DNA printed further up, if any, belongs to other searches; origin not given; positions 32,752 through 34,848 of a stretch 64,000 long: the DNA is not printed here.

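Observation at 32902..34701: Nineteen-heme membrane-anchored cytochrome c inserted into the conserved uvrC / rapZ-yvcK-whiA block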

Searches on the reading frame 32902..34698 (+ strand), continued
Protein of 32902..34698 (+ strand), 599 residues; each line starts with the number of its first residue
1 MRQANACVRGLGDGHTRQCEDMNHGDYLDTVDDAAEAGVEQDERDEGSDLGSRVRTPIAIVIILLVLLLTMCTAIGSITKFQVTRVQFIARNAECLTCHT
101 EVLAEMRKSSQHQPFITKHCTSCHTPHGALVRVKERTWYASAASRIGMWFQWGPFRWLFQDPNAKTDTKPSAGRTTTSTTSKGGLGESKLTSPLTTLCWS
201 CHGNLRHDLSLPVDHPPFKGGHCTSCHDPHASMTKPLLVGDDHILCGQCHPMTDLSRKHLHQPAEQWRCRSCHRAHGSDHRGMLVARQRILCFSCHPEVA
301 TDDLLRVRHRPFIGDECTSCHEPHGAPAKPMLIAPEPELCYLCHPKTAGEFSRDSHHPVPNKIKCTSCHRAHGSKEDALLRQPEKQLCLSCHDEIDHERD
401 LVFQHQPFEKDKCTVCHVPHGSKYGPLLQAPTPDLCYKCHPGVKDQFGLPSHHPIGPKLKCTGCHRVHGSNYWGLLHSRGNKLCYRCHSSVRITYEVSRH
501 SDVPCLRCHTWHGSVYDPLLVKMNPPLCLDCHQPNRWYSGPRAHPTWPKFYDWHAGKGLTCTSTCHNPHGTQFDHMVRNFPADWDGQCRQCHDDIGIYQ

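Call 10: find_encoding_contigs(protein=P0004, flank=10000, max_places=2)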
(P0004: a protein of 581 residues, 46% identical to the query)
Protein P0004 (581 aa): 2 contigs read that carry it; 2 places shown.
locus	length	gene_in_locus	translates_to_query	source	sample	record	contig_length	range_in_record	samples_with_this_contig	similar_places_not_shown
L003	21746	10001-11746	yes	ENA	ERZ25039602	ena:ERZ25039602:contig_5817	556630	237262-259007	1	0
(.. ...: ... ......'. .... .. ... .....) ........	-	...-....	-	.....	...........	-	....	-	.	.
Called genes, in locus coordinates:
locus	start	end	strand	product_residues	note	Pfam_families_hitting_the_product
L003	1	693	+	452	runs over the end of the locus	PF01134:GIDA (faint), PF07992:Pyr_redox_2, PF13738:Pyr_redox_3 (faint), PF00070:Pyr_redox, PF02852:Pyr_redox_dim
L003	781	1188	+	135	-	-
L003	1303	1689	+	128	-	PF13473:Cupredoxin_1, PF00127:Copper-bind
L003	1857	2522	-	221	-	PF01169:GDT1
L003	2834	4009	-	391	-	-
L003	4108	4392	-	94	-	-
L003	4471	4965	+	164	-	PF00034:Cytochrom_C, PF13442:Cytochrome_CBB3 (weak)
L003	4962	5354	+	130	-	-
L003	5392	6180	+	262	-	PF13302:Acetyltransf_3, PF00583:Acetyltransf_1 (weak)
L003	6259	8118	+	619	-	PF09848:SLFN-g3_helicase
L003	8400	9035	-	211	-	PF07992:Pyr_redox_2, PF02852:Pyr_redox_dim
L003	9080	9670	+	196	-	-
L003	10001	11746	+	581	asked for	PF02085:Cytochrom_CIII (faint), PF14522:Cytochrome_C7 (faint), PF14537:Cytochrom_c3_2 (faint), PF09699:Paired_CXXCH_1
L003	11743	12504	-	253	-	PF03793:PASTA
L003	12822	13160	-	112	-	-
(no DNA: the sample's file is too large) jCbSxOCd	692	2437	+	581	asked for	PF02085:Cytochrom_CIII (faint), PF14522:Cytochrome_C7 (faint), PF14537:Cytochrom_c3_2 (faint), PF09699:Paired_CXXCH_1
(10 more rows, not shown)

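Call 11: find_encoding_contigs(protein=P0009, flank=10000, max_places=2)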
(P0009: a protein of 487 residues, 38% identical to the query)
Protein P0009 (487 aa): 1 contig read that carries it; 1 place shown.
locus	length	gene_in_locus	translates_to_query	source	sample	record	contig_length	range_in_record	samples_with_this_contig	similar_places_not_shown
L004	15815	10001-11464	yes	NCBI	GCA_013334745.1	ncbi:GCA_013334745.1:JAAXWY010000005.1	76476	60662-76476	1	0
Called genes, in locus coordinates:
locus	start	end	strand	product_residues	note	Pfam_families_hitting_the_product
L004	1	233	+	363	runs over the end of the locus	PF13439:Glyco_transf_4, PF13579:Glyco_trans_4_4, PF20706:GT4-conflict, PF00534:Glycos_transf_1, PF13692:Glyco_trans_1_4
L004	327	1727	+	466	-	PF02878:PGM_PMM_I, PF02879:PGM_PMM_II, PF02880:PGM_PMM_III, PF00408:PGM_PMM_IV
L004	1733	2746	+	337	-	PF00288:GHMP_kinases_N, PF08544:GHMP_kinases_C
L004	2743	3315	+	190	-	PF13580:SIS_2, PF01380:SIS (weak)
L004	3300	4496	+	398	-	PF00483:NTP_transferase, PF12804:NTP_transf_3, PF00702:Hydrolase (weak), PF13242:Hydrolase_like, PF13419:HAD_2 (weak)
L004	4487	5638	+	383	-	PF13439:Glyco_transf_4, PF13579:Glyco_trans_4_4, PF20706:GT4-conflict (weak), PF00534:Glycos_transf_1, PF13692:Glyco_trans_1_4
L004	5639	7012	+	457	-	PF13727:CoA_binding_3, PF02397:Bac_transf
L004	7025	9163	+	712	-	PF04932:Wzy_C, PF13428:TPR_14 (faint)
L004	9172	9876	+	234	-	PF13424:TPR_12 (faint), PF13371:TPR_9 (faint), PF14561:TPR_20 (faint), PF13431:TPR_17 (faint), PF00515:TPR_1 (faint), PF13181:TPR_8 (faint), PF13432:TPR_16, PF14559:TPR_19, +3 more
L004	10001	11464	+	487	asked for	PF14537:Cytochrom_c3_2 (faint), PF22678:Cytochrom_c_NrfB-like (faint), PF14522:Cytochrome_C7 (faint), PF09699:Paired_CXXCH_1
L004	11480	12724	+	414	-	PF14522:Cytochrome_C7 (weak)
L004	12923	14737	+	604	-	PF02310:B12-binding, PF04055:Radical_SAM (weak)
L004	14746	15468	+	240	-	PF01209:Ubie_methyltran, PF05175:MTS (weak), PF13489:Methyltransf_23 (weak), PF13847:Methyltransf_31, PF08241:Methyltransf_11, PF08242:Methyltransf_12, PF13649:Methyltransf_25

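Call 12: find_encoding_contigs(protein=P0119, flank=10000, max_places=2)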
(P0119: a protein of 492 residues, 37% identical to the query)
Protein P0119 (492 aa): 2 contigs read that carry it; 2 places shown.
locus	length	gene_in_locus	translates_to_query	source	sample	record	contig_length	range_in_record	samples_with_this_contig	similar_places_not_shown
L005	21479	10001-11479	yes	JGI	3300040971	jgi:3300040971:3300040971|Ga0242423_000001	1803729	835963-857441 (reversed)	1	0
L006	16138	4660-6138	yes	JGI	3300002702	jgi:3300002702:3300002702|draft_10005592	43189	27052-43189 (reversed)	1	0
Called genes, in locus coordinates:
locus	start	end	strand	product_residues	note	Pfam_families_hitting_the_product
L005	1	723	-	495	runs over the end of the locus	PF00483:NTP_transferase, PF12804:NTP_transf_3, PF22640:ManC_GMP_beta-helix, PF01050:MannoseP_isomer, PF07883:Cupin_2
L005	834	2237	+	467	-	PF02878:PGM_PMM_I, PF02879:PGM_PMM_II, PF02880:PGM_PMM_III, PF00408:PGM_PMM_IV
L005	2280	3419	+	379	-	PF13439:Glyco_transf_4, PF13579:Glyco_trans_4_4, PF20706:GT4-conflict, PF00534:Glycos_transf_1, PF13692:Glyco_trans_1_4, PF13524:Glyco_trans_1_2 (weak)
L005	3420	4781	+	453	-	PF13727:CoA_binding_3, PF02397:Bac_transf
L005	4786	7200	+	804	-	PF07719:TPR_2 (faint), PF04932:Wzy_C, PF13181:TPR_8 (faint), PF13431:TPR_17 (faint), PF13432:TPR_16 (weak), PF14559:TPR_19 (weak), PF13428:TPR_14 (weak)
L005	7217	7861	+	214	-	PF06971:Put_DNA-bind_N, PF02629:CoA_binding, PF01408:GFO_IDH_MocA (weak)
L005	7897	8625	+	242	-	PF13432:TPR_16, PF13424:TPR_12 (weak), PF00515:TPR_1 (weak), PF07719:TPR_2 (weak), PF13371:TPR_9 (weak), PF13432:TPR_16, PF14559:TPR_19, PF13432:TPR_16, +9 more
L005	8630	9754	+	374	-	PF01436:NHL (faint), PF17170:DUF5128 (weak), PF08450:SGL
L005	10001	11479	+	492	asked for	PF22678:Cytochrom_c_NrfB-like (faint), PF02085:Cytochrom_CIII (faint), PF14522:Cytochrome_C7 (faint), PF14537:Cytochrom_c3_2 (faint), PF22113:Mtrc-MtrF_II-IV_dom (faint), PF09699:Paired_CXXCH_1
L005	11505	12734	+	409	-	PF03264:Cytochrom_NNT, PF14537:Cytochrom_c3_2 (faint), PF14522:Cytochrome_C7 (weak), PF22113:Mtrc-MtrF_II-IV_dom (weak)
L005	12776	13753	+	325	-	PF08450:SGL (faint), PF01436:NHL (faint)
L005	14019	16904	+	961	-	PF09699:Paired_CXXCH_1 (faint), PF14522:Cytochrome_C7 (faint), PF14537:Cytochrom_c3_2 (faint)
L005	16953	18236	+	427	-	PF05140:ResB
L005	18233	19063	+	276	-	PF01578:Cytochrom_C_asm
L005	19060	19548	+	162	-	-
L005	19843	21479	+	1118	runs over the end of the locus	PF14537:Cytochrom_c3_2 (faint), PF09699:Paired_CXXCH_1 (faint), PF14522:Cytochrome_C7 (faint), PF22113:Mtrc-MtrF_II-IV_dom (weak)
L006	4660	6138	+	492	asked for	PF22678:Cytochrom_c_NrfB-like (faint), PF02085:Cytochrom_CIII (faint), PF14522:Cytochrome_C7 (faint), PF14537:Cytochrom_c3_2 (faint), PF22113:Mtrc-MtrF_II-IV_dom (faint), PF09699:Paired_CXXCH_1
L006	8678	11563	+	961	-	PF09699:Paired_CXXCH_1 (faint), PF14522:Cytochrome_C7 (faint), PF14537:Cytochrom_c3_2 (faint)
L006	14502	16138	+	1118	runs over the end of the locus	PF14537:Cytochrom_c3_2 (faint), PF09699:Paired_CXXCH_1 (faint), PF14522:Cytochrome_C7 (faint), PF22113:Mtrc-MtrF_II-IV_dom (weak)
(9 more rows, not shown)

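Call 20: find_encoding_contigs(protein=P0015, flank=10000, max_places=2)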
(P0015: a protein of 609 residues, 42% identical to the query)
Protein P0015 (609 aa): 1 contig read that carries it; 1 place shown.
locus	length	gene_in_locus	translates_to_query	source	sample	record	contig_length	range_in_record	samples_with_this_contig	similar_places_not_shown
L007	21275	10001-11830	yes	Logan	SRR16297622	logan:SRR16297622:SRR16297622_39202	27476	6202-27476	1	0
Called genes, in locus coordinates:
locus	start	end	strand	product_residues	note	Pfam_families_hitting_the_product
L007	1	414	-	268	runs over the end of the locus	PF03705:CheR_N, PF13649:Methyltransf_25 (faint), PF08241:Methyltransf_11 (faint), PF01739:CheR, PF08242:Methyltransf_12 (faint)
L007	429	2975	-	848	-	PF08448:PAS_4, PF13426:PAS_9, PF00989:PAS, PF08448:PAS_4, PF13426:PAS_9, PF08448:PAS_4, PF18947:HAMP_2, PF00015:MCPsignal, +6 more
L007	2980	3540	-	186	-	PF01584:CheW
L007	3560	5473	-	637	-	PF01627:Hpt, PF02895:H-kinase_dim, PF02518:HATPase_c, PF01584:CheW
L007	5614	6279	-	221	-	PF00072:Response_reg, PF00196:GerE, PF08281:Sigma70_r4_2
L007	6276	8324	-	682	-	PF13581:HATPase_c_2 (faint), PF08448:PAS_4 (weak), PF13426:PAS_9 (weak), PF07730:HisKA_3, PF02518:HATPase_c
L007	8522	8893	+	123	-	PF00072:Response_reg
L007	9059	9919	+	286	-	PF00561:Abhydrolase_1, PF12146:Hydrolase_4 (weak), PF12697:Abhydrolase_6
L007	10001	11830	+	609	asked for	PF02085:Cytochrom_CIII (faint), PF14522:Cytochrome_C7 (faint), PF22678:Cytochrom_c_NrfB-like (faint), PF09699:Paired_CXXCH_1, PF14537:Cytochrom_c3_2 (weak), PF09699:Paired_CXXCH_1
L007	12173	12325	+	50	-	-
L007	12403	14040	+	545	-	PF04122:CW_binding_2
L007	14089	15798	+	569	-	PF04122:CW_binding_2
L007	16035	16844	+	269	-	PF14453:ThiS-like, PF00899:ThiF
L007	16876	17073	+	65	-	PF02597:ThiS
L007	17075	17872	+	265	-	PF05690:ThiG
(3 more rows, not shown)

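Call 21: find_encoding_contigs(protein=P0002, flank=10000, max_places=2)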
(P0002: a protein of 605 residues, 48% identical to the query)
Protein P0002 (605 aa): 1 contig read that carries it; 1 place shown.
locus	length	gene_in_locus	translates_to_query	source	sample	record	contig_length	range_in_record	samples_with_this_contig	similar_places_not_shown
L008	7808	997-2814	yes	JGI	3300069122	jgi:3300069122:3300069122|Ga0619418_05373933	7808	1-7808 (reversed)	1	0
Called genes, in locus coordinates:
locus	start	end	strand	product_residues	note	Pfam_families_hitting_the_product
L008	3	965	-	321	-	?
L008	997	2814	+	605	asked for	PF14522:Cytochrome_C7 (faint), PF02085:Cytochrom_CIII (faint), PF22678:Cytochrom_c_NrfB-like (faint), PF09699:Paired_CXXCH_1, PF14537:Cytochrom_c3_2 (weak), PF09699:Paired_CXXCH_1, PF14537:Cytochrom_c3_2 (weak), PF09699:Paired_CXXCH_1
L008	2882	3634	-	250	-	PF03793:PASTA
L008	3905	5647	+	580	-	PF02085:Cytochrom_CIII (faint), PF14522:Cytochrome_C7 (faint), PF09699:Paired_CXXCH_1, PF14537:Cytochrom_c3_2 (weak), PF09699:Paired_CXXCH_1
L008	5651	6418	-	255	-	PF03793:PASTA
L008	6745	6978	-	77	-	-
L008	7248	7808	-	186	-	?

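Call 24: find_related_loci(query=A1, collection=genome_contigs, flank=10000)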
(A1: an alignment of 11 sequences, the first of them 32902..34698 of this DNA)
Query A1 (599 aa) in genome_contigs; peptide patterns used: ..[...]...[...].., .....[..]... (x = any residue, [..] = any of these).
600 stretches matched a pattern (row limit reached: there are more); 564 encode a relative of the query (tblastn E <= 1e-3); the best 80 are kept; 80 distinct loci.
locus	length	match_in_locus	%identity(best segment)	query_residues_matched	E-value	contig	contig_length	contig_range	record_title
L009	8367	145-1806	63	46-597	0e+0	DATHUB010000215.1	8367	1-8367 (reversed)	MAG TPA_asm: Coriobacteriia bacterium isolate SMAG_U16095 k141_114507, whole genome shotgun sequence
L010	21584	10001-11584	48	85-598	3e-164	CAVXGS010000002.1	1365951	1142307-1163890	MAG: uncultured Coriobacteriales bacterium isolate MFD02979.bin.1.88 genome assembly, contig: contig_16443, whole genome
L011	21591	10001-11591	48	73-596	8e-111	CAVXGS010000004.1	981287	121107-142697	MAG: uncultured Coriobacteriales bacterium isolate MFD02979.bin.1.88 genome assembly, contig: contig_43959, whole genome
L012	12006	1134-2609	38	35-592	5e-98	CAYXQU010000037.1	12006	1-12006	MAG TPA_asm: uncultured Eubacteriales bacterium isolate binchicken_co269_29 genome assembly, contig: NODE_5264_length_12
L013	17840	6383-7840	37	29-597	6e-92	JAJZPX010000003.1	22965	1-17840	MAG: Actinomycetes bacterium isolate SKS1.bin23 NODE_3919_length_22965_cov_1.617392, whole genome shotgun sequence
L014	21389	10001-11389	37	30-592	5e-90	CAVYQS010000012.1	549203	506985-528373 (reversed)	MAG: uncultured Actinomycetes bacterium isolate MFD04716.bin.1.58 genome assembly, contig: contig_4525, whole genome sho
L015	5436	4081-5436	40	35-598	8e-90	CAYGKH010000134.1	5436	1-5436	MAG TPA_asm: uncultured Coriobacteriaceae bacterium isolate ERP113451_co4_67 genome assembly, contig: NODE_12030_length_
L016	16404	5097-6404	37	85-592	3e-89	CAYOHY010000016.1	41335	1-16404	MAG TPA_asm: uncultured Eubacteriales bacterium isolate binchicken_co152_248 genome assembly, contig: NODE_1109_length_4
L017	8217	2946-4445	36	2-597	1e-88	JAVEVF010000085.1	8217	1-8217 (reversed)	MAG: Coriobacteriia bacterium isolate BF4_114 NODE_29341_length_8217_cov_4.040049_Biofilm4, whole genome shotgun sequenc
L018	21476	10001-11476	36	10-596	1e-88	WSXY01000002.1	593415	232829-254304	MAG: Actinobacteria bacterium isolate X3_MetaBAT.18 scaffold_29, whole genome shotgun sequence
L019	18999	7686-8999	39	87-597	7e-88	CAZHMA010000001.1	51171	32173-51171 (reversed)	MAG TPA_asm: uncultured Eubacteriales bacterium isolate SRP302447_co3_20 genome assembly, contig: NODE_1774_length_51171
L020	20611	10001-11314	38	70-597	1e-87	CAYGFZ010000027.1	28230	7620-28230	MAG TPA_asm: uncultured Coriobacteriaceae bacterium isolate ERP113451_co2_321 genome assembly, contig: NODE_950_length_2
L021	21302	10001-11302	40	85-592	3e-87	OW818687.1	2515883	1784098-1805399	metagenome genome assembly, chromosome: 1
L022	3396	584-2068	37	11-592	2e-87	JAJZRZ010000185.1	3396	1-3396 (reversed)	MAG: Actinomycetes bacterium isolate SKS3.bin14 NODE_47485_length_3396_cov_0.998776, whole genome shotgun sequence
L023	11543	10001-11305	38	70-596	4e-86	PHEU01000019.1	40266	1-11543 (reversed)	MAG: Actinobacteria bacterium HGW-Actinobacteria-6 08E140C01_scaffold_727, whole genome shotgun sequence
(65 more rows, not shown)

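Call 26: search_protein_families(library=pfam, proteins=[L001:2-2152:+], max_evalue=0.001)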
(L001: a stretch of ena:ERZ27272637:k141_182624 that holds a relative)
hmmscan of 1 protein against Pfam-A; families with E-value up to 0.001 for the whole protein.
L001:2-2152:+ (717 aa): 0 families

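Call 42: search_solved_structures(query=window:32902-34698:+, max_evalue=0.001)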
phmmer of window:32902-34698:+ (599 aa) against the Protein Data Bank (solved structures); distinct sequences matched with E-value up to 0.001: 1.
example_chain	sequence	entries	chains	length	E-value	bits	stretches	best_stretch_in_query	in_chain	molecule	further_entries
6r2q_A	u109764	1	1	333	1.2e-18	70.2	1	217-491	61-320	Cystathionine beta-synthase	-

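Call 54: predict_structure(alignment_id=A2)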
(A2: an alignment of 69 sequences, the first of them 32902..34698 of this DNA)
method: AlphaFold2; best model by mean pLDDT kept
length: 599 residues; sequences in the alignment: 69
mean_pLDDT: 74.2   pTM: 0.57
mean pLDDT of the five models: 74.2, 73.6, 68.7, 64.5, 64.0
residues with pLDDT >= 90: 125; 70-90: 271; 50-70: 132; < 50: 71
segments of 3 or more residues with pLDDT < 50: 1-56, 164-169, 596-599
pLDDT, mean of each block of 10 residues (from residue 1): 35 33 33 32 31 52 77 66 64 68 86 80 81 70 63 68 49 60 79 84 85 90 90 93 90 92 92 94 94 92 92 88 94 92 86 64 80 92 88 84 77 80 79 78 80 64 82 86 84 84 89 83 85 69 70 68 53 54 56 49
secondary structure, 60 per line:
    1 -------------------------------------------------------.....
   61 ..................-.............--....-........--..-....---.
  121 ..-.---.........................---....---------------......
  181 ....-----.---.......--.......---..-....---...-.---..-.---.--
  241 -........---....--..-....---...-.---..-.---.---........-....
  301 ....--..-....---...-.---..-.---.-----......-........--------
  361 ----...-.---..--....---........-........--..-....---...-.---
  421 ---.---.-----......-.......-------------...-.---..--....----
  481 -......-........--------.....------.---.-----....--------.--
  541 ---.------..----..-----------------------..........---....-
elements in order: H56-78 E80-92 H95-98 H100-107 H113-116 E128-141 H142-152 H156-159 E175-184 H194-200 H203-209 H216-219 H242-249 H253-256 H262-265 H288-295 H297-304 H310-313 H338-343 H345-352 H384-391 H393-400 H406-409 H434-439 H441-447 H482-487 H489-496 H505-508 H526-529 H582-591 H595-598
